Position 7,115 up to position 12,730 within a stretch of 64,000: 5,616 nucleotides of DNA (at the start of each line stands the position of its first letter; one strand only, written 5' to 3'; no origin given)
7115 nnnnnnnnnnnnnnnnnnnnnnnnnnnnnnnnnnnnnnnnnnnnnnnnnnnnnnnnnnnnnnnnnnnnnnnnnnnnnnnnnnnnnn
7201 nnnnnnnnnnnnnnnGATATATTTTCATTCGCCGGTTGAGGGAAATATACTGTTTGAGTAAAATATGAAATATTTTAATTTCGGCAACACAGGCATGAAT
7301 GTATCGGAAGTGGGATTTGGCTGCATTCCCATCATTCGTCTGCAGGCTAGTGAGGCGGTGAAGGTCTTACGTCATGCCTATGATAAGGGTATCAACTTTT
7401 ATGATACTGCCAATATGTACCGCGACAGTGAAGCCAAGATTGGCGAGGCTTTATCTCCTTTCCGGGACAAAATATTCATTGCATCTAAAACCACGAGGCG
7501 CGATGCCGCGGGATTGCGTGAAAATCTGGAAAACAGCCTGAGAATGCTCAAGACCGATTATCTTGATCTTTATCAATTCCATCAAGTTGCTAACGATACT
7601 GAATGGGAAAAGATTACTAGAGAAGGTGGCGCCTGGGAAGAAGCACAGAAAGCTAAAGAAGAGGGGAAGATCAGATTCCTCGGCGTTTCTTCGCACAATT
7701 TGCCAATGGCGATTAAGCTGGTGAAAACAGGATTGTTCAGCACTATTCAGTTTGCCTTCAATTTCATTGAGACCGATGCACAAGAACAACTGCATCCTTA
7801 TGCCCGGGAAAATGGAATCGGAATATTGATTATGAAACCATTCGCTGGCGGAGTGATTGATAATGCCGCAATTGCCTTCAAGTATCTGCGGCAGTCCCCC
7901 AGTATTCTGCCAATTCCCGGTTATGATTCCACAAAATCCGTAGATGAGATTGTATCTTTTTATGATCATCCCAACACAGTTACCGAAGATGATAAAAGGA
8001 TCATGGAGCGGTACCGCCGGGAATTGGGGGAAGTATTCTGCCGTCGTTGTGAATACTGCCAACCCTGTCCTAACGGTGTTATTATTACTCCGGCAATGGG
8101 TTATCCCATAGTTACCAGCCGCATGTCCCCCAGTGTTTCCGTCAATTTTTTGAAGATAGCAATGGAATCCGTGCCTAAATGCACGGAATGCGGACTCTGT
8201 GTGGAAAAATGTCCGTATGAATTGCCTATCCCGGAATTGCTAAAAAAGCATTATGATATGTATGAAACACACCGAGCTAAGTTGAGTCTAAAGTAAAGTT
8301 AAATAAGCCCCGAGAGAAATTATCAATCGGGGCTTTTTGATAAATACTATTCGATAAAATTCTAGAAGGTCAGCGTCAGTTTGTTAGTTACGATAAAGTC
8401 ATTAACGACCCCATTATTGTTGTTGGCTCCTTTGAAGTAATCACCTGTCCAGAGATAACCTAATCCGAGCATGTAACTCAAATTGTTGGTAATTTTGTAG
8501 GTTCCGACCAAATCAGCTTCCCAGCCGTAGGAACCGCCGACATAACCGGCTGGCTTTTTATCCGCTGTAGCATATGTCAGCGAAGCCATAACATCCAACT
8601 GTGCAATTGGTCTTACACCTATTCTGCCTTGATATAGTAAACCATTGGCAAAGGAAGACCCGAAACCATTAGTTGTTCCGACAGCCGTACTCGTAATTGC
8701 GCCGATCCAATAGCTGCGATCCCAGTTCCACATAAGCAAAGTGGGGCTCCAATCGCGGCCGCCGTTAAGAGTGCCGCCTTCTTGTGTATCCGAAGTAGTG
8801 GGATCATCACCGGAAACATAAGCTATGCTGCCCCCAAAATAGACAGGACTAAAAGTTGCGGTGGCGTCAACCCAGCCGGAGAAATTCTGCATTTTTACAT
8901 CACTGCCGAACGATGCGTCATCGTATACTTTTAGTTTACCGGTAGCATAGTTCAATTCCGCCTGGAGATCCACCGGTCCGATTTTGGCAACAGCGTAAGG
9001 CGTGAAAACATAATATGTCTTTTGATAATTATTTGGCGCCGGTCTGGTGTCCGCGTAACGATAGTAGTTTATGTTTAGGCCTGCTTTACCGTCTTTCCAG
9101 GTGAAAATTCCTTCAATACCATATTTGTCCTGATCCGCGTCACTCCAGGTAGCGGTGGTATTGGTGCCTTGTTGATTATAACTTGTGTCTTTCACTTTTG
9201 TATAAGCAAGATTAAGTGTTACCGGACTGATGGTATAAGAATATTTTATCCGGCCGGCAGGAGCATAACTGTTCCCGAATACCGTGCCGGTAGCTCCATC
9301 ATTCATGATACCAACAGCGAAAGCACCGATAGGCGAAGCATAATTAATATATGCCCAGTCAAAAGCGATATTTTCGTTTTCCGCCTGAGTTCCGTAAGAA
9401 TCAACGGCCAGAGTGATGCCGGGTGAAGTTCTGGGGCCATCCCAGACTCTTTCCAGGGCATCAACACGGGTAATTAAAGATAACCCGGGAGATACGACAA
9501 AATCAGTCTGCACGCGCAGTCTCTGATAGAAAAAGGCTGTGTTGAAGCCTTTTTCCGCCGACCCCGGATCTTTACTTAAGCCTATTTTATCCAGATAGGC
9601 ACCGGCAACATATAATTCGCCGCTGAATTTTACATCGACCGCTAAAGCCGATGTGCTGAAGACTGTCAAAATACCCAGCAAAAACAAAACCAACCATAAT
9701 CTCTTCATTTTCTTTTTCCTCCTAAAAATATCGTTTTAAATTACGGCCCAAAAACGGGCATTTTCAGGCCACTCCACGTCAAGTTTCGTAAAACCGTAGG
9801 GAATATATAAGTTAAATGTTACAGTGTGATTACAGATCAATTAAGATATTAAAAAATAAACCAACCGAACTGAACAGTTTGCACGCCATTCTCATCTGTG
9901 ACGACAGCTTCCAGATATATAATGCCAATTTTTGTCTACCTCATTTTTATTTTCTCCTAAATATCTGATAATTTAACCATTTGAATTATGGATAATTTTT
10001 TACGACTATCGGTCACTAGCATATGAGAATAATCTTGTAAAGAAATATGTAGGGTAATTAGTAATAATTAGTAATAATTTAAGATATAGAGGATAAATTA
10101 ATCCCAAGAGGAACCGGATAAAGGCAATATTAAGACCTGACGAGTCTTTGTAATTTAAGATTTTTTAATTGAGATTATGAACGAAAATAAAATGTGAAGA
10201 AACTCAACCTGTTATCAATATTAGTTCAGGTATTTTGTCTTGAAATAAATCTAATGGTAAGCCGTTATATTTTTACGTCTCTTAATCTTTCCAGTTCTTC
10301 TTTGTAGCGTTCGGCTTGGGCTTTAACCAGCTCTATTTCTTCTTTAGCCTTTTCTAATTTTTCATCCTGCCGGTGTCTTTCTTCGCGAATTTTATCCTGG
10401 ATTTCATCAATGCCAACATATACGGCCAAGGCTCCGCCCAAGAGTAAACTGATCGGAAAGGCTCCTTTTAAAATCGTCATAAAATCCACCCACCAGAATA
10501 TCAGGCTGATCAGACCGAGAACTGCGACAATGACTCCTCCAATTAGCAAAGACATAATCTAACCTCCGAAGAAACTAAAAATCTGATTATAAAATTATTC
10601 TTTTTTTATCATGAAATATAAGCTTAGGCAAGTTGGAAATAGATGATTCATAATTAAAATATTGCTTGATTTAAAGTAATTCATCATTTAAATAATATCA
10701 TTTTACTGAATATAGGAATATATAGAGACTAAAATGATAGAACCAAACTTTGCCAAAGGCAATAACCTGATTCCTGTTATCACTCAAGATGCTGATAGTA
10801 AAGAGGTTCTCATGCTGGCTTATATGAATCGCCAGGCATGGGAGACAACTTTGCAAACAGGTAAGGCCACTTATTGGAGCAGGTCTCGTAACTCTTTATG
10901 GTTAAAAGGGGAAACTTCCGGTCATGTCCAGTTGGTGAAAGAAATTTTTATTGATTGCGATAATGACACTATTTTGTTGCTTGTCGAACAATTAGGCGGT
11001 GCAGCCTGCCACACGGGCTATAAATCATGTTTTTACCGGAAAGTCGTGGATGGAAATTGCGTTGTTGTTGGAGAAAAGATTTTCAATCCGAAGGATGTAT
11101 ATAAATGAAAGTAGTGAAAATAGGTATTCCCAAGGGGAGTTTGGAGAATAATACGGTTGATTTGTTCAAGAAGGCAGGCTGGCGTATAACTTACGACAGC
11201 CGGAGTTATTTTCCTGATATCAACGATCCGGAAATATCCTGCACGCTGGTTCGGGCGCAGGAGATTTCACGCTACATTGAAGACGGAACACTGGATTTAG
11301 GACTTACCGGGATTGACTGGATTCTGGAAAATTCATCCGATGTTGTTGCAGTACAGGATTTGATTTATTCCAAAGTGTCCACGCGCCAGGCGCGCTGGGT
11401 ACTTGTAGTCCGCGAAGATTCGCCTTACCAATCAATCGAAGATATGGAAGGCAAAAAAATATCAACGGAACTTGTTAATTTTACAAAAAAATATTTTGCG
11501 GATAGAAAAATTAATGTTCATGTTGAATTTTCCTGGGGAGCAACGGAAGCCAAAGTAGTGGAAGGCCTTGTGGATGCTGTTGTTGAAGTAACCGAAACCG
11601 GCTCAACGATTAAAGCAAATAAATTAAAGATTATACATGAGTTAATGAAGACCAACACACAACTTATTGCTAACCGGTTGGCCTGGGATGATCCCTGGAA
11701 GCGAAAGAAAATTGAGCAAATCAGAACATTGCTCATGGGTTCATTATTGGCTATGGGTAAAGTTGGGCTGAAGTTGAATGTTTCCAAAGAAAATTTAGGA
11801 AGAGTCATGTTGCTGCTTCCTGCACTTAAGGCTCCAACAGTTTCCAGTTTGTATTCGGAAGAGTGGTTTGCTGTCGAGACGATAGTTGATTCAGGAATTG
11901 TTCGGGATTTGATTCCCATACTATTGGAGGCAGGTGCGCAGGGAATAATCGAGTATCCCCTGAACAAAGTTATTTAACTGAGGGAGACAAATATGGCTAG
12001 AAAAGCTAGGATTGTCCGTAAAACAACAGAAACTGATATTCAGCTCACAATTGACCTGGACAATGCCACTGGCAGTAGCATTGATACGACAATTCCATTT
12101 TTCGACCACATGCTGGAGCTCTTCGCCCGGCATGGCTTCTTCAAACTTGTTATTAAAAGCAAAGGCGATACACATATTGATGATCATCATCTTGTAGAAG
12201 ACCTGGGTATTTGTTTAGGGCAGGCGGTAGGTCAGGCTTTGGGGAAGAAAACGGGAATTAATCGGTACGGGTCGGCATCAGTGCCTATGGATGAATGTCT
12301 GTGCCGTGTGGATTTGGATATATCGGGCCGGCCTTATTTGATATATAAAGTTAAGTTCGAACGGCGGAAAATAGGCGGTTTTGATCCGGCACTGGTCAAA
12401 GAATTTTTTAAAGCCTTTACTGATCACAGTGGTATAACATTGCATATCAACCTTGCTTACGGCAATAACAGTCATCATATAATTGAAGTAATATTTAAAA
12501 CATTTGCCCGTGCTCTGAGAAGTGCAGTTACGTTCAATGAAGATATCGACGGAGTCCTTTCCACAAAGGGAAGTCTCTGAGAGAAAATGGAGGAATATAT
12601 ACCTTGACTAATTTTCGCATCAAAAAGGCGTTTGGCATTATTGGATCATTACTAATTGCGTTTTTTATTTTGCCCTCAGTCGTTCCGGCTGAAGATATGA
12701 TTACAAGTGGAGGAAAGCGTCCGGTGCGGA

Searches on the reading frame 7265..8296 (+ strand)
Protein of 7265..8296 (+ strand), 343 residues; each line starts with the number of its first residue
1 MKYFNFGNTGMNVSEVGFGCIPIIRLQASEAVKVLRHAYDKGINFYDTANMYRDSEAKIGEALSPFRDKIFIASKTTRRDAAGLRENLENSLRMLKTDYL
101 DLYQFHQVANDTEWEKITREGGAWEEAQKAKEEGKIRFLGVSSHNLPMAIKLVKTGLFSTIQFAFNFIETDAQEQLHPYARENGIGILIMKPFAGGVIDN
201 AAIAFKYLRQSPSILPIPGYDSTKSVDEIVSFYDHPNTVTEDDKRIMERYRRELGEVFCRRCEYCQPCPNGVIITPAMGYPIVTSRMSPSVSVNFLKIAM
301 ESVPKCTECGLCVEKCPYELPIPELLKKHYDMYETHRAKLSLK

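Call 78: search_protein_families(library=pfam, max_evalue=0.00001, proteins=[window:7265-8296:+])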
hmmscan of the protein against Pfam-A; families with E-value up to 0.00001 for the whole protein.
window:7265-8296:+ (343 aa): 3 families
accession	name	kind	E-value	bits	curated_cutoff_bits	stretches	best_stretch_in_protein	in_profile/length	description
PF00248.27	Aldo_ket_red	-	1.9e-34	119.5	24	1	25-199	15-198/291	Aldo/keto reductase family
PF13187.11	Fer4_9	-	1.6e-07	31.7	27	1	259-319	2-50/52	4Fe-4S dicluster domain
PF13534.11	Fer4_17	-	2e-06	28.7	22.2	1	258-320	1-60/61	4Fe-4S dicluster domain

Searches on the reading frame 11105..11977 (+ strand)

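Call 78: search_protein_families(library=pfam, max_evalue=0.00001, proteins=[window:11105-11977:+])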
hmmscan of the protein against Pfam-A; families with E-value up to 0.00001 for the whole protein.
window:11105-11977:+ (290 aa): 2 families
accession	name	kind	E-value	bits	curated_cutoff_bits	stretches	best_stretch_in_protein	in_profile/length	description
PF01634.23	HisG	-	2e-44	151.8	25.5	1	50-210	1-156/158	ATP phosphoribosyltransferase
PF08029.16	HisG_C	-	7e-22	77.8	23.5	1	216-288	1-73/73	HisG, C-terminal domain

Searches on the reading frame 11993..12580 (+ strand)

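Call 78: search_protein_families(library=pfam, max_evalue=0.00001, proteins=[window:11993-12580:+])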
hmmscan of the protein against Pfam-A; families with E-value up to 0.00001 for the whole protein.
window:11993-12580:+ (195 aa): 1 family
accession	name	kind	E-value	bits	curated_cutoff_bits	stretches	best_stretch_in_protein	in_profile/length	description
PF00475.24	IGPD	-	1.4e-64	217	27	1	32-175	1-144/144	Imidazoleglycerol-phosphate dehydratase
